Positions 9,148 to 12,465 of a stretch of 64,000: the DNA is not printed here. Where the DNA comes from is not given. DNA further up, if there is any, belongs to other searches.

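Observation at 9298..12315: Orphan 1005-aa protein made of two complete PilB/GspE ATPase units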

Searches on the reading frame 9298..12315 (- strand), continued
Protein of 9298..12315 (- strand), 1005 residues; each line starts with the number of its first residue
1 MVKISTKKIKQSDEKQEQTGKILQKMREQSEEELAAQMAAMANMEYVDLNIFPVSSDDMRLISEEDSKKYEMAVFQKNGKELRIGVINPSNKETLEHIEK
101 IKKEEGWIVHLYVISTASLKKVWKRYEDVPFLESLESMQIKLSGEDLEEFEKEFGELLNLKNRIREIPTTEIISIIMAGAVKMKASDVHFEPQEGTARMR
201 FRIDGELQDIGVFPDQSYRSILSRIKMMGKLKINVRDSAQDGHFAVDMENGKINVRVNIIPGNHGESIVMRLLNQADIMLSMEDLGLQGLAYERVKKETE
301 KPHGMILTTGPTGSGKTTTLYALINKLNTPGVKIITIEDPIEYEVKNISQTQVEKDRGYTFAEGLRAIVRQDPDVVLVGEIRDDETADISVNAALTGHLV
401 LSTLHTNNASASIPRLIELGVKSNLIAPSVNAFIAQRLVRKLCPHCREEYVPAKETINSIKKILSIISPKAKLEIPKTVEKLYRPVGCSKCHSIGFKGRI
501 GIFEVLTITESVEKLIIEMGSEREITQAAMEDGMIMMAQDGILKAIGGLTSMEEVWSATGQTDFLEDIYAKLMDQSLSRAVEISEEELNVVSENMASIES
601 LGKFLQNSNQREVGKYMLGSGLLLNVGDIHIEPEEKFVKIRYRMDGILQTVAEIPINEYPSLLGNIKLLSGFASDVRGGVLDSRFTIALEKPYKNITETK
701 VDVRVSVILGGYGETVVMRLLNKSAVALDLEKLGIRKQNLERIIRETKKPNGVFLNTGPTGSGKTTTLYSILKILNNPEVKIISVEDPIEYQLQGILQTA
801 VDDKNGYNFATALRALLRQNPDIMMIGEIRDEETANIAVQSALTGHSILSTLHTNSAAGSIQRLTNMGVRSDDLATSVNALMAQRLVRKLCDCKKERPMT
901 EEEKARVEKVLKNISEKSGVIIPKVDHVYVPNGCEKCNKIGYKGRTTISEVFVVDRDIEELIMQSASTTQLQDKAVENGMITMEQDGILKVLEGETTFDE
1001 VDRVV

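Call 15: find_encoding_contigs(protein=P0117, flank=10000, max_places=2)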
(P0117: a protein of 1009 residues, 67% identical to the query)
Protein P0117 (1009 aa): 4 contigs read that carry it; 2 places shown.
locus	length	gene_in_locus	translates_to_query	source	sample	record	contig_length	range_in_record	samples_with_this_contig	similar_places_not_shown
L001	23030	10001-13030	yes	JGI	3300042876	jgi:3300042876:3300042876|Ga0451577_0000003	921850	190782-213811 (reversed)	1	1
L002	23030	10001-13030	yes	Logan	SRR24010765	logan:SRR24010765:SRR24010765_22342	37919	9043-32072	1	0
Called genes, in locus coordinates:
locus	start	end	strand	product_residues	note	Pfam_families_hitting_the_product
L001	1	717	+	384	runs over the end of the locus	PF00712:DNA_pol3_beta, PF02767:DNA_pol3_beta_2, PF02768:DNA_pol3_beta_3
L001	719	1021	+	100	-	PF05258:DciA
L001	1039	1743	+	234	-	PF00160:Pro_isomerase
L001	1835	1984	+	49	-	-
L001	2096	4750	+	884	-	PF02739:5_3_exonuc_N, PF01367:5_3_exonuc, PF01612:DNA_pol_A_exo1 (weak), PF22619:DNA_polI_exo1, PF00476:DNA_pol_A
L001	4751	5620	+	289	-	PF01149:Fapy_DNA_glyco, PF06831:H2TH, PF06827:zf-FPG_IleRS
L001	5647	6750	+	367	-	PF11258:DUF3048, PF17479:DUF3048_C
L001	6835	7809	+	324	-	PF21694:DNA_pol3_delta_C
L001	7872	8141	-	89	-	PF01649:Ribosomal_S20p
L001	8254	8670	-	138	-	PF02367:TsaE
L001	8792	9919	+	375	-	PF01368:DHH (weak)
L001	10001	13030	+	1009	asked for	PF03205:MobB (faint), PF05157:MshEN, PF00437:T2SSE, PF00004:AAA (faint), PF02492:cobW (faint), PF04851:ResIII (faint), PF05872:HerA_C (faint), PF00437:T2SSE, +9 more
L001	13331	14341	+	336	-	PF06068:TIP49 (faint), PF05496:RuvB_N, PF00004:AAA, PF07728:AAA_5, PF13173:AAA_14 (weak), PF17864:AAA_lid_4, PF05491:WHD_RuvB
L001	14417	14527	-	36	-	-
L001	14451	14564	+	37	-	-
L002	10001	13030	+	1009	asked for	PF03205:MobB (faint), PF05157:MshEN, PF00437:T2SSE, PF00004:AAA (faint), PF02492:cobW (faint), PF04851:ResIII (faint), PF05872:HerA_C (faint), PF00437:T2SSE, +9 more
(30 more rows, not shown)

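Call 18: search_solved_structures(query=window:9298-12315:-, max_evalue=1e-20)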
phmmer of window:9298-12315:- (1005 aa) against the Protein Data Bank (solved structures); distinct sequences matched with E-value up to 1e-20: 21.
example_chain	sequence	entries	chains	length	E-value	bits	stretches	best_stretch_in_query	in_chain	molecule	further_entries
5zfr_A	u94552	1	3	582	7.1e-106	358.3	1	14-559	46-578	Type IV pilus biogenesis ATPase PilB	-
6olj_C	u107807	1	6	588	3.6e-104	352.6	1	11-559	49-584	Type IV pilus biogenesis ATPase PilB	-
5tsg_B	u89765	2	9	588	8.1e-104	351.5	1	11-559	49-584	Type IV pilus biogenesis ATPase PilB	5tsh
3jc8_Ba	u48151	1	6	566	5.3e-103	348.8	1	4-560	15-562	Type IV-A pilus assembly ATPase PilB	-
4pht_A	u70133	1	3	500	1.4e-92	314.3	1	86-455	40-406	General secretory pathway protein E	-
6f8l_G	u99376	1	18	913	7.9e-92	311.8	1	29-559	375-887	Type IV pilus assembly protein PilF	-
1p9r_A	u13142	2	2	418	1.7e-91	310.7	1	159-557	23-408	General secretion pathway protein E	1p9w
4ksr_A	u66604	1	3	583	1.8e-91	310.7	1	165-563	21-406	Type II secretion system protein E, Hemolysin-coregulated protein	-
4kss_A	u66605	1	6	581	1.8e-91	310.6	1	165-562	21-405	Type II secretion system protein E, hemolysin-coregulated protein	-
5oiu_A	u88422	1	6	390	6e-90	305.6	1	173-559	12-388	Type IV pilus assembly protein PilF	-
6ejf_A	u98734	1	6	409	6.4e-90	305.5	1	176-559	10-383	Type IV pilus assembly protein PilF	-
5it5_F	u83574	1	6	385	7.5e-90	305.3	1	176-559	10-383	ATP binding motif-containing protein PilF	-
3jvu_A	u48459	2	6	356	1.2e-36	129.2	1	175-442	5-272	Twitching mobility protein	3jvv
8dze_A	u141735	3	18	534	1.3e-35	125.8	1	618-1001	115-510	BfpD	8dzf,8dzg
5fl3_A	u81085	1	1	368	2.9e-35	124.6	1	177-439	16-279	PILI RETRACTION PROTEIN PILT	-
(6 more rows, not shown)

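Call 21: search_protein_representatives(protein=window:9298-12315:-)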
Query: 1005 residues. Proteins with E-value up to 0.001 (for the whole library): 55797; up to 1e-10: 35223; up to 1e-30: 15457. The best 150 are listed.
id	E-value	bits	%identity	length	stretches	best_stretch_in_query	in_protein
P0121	0.0e+00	1174.6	54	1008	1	10-1004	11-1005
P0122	0.0e+00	1069.3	50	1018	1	11-1004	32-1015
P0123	3.2e-278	941.9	45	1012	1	10-1005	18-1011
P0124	7.7e-247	838.0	42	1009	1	19-1005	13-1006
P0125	3.8e-246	835.8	44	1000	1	14-1004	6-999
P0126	1.1e-236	804.4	42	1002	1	14-1004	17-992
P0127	6.0e-236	802.0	59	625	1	120-743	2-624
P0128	2.2e-235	800.2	41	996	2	25-657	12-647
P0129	5.2e-234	795.6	42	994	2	22-583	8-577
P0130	1.6e-228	777.4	41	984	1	22-996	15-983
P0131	1.2e-227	774.6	42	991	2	24-586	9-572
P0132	9.4e-226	768.3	42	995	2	23-557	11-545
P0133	6.1e-222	755.6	40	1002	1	24-1004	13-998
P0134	6.0e-212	722.6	38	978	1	23-999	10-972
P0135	2.2e-171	588.4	50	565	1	17-561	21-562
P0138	1.3e-150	519.6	36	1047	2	170-557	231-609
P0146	1.3e-138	479.9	44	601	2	712-1005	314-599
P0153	3.3e-135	468.6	49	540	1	541-1004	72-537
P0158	5.0e-134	464.7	39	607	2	701-1005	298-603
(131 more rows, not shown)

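Call 22: list_cluster_members(proteins=[P0121, P0122, P0123, P0124, P0125, P0126, P0128, P0130, P0133, P0134])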
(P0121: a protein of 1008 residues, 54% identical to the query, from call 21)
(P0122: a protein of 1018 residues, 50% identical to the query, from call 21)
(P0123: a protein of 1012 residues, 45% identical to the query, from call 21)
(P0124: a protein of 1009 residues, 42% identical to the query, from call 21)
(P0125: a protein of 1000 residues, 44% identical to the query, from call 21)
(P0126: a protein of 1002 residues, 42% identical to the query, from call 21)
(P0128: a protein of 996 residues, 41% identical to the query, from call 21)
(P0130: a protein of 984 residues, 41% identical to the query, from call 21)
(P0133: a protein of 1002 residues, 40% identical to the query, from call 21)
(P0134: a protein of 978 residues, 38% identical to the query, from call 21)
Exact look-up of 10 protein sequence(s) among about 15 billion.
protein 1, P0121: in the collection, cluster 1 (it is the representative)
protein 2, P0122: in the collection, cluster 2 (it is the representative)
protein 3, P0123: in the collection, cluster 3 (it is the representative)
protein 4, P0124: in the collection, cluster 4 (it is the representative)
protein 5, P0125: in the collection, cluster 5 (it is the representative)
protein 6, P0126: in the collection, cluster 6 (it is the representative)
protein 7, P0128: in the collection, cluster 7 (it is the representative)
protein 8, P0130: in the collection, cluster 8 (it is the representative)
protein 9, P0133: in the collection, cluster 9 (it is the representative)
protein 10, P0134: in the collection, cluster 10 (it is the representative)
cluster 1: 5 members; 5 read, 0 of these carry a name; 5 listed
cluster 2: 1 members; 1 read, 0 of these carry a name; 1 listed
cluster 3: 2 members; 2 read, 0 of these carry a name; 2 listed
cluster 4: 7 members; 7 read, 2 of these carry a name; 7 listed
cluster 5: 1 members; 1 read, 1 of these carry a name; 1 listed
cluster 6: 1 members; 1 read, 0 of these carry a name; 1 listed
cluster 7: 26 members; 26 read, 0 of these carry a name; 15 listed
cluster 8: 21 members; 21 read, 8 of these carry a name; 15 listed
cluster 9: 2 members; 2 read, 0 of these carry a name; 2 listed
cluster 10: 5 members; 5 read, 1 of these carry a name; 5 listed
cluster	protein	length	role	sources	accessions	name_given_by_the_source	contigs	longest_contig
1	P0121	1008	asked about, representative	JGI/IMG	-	-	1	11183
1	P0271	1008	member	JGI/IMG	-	-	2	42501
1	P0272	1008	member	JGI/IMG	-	-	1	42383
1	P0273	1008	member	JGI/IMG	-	-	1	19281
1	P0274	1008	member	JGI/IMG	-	-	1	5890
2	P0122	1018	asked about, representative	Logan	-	-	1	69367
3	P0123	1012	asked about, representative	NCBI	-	-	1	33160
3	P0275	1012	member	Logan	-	-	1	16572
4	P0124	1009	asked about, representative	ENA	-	-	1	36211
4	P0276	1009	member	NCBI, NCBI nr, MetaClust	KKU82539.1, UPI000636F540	MAG: General secretory pathway protein E [Parcubacteria group bacterium GW2011_GWA2_47_8] | status=active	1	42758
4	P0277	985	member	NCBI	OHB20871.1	MAG: hypothetical protein A2666_04455, partial [Parcubacteria group bacterium ...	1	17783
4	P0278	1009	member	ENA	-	-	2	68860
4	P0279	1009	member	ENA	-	-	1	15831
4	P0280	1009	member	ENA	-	-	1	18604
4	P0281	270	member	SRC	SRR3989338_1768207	-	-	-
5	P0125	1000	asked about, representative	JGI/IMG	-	type II secretory ATPase GspE/PulE/Tfp pilus assembly ATPase PilB-like protein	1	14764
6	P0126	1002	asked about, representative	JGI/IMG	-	-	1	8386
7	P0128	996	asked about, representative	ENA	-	-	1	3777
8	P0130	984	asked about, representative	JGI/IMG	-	type II secretory ATPase GspE/PulE/Tfp pilus assembly ATPase PilB-like protein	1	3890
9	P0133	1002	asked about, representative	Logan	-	-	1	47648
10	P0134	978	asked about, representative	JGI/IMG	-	-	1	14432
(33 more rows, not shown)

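Call 26: find_encoding_contigs(protein=P0124, flank=10000, max_places=1)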
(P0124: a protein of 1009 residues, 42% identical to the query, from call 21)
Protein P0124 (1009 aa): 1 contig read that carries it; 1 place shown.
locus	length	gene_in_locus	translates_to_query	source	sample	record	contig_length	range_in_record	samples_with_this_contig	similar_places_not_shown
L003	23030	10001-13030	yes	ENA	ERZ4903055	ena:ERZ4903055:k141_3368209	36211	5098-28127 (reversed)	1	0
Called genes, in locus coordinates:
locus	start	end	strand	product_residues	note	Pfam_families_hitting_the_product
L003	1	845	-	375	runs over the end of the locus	PF11258:DUF3048, PF17479:DUF3048_C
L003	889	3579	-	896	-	PF02739:5_3_exonuc_N, PF01367:5_3_exonuc, PF22619:DNA_polI_exo1 (weak), PF00476:DNA_pol_A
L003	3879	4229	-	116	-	PF01934:HepT-like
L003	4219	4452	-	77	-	PF01909:NTP_transf_2, PF18765:Polbeta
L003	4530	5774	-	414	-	PF12704:MacB_PCD, PF02687:FtsX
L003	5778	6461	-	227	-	PF00005:ABC_tran, PF02463:SMC_N (faint), PF13304:AAA_21 (faint)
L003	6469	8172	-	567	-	PF25973:BSH_CzcB (faint), PF25984:BSH_YknX (faint)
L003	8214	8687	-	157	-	PF02367:TsaE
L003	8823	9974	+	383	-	PF01368:DHH (weak)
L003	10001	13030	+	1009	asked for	PF00437:T2SSE, PF03215:Rad17 (faint), PF25199:nSTAND_NTPase5 (faint), PF00004:AAA (faint), PF00005:ABC_tran (faint), PF12775:AAA_7 (faint), PF13173:AAA_14 (faint), PF00437:T2SSE, +5 more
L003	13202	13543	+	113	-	-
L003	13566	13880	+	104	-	-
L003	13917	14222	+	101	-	PF21956:DUF6922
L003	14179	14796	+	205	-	PF08843:AbiEii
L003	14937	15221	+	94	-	-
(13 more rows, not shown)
